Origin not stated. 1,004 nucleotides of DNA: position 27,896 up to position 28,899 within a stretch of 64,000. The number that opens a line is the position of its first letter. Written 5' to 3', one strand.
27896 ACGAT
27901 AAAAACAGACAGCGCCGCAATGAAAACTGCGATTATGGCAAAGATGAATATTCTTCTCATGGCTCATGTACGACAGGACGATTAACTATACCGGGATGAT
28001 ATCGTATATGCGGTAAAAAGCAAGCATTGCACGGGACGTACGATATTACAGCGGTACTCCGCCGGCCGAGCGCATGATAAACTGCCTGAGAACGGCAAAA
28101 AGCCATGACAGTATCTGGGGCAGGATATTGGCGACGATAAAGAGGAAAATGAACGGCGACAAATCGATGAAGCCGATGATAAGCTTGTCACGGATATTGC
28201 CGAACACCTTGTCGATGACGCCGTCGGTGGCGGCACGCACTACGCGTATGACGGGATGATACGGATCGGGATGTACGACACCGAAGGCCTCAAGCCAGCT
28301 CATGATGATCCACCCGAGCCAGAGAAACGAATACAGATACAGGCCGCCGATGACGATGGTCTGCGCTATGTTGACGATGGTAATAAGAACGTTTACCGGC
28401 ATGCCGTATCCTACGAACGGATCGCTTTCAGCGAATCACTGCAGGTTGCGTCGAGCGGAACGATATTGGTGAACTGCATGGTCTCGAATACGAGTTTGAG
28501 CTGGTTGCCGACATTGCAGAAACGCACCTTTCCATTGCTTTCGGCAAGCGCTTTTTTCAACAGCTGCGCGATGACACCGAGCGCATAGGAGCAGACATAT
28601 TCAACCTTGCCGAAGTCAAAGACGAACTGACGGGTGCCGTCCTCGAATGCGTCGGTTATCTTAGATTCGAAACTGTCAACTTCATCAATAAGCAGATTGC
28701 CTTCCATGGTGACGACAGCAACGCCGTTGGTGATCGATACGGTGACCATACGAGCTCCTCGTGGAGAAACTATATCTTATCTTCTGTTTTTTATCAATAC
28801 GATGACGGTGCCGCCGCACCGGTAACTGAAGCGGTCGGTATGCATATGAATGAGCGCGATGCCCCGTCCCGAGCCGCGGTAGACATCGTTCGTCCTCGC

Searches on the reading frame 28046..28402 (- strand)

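Call 49: search_protein_families(library=pfam, proteins=[window:28046-28402:-], max_evalue=0.001)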
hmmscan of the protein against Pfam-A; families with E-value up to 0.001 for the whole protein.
window:28046-28402:- (118 aa): 1 family
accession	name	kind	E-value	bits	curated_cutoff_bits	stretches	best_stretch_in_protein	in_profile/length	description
PF02325.22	YGGT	-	9.6e-07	29.6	27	1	21-91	4-64/70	YGGT family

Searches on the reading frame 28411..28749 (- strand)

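Call 49: search_protein_families(library=pfam, proteins=[window:28411-28749:-], max_evalue=0.001)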
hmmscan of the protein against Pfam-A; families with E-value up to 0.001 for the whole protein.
window:28411-28749:- (112 aa): 2 families
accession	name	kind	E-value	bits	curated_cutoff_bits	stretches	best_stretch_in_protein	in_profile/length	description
PF01740.26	STAS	-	9.4e-13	48.3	22.6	1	4-103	4-103/106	STAS domain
PF13466.11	STAS_2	-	6.9e-06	26.6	29.2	1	14-89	2-75/80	STAS domain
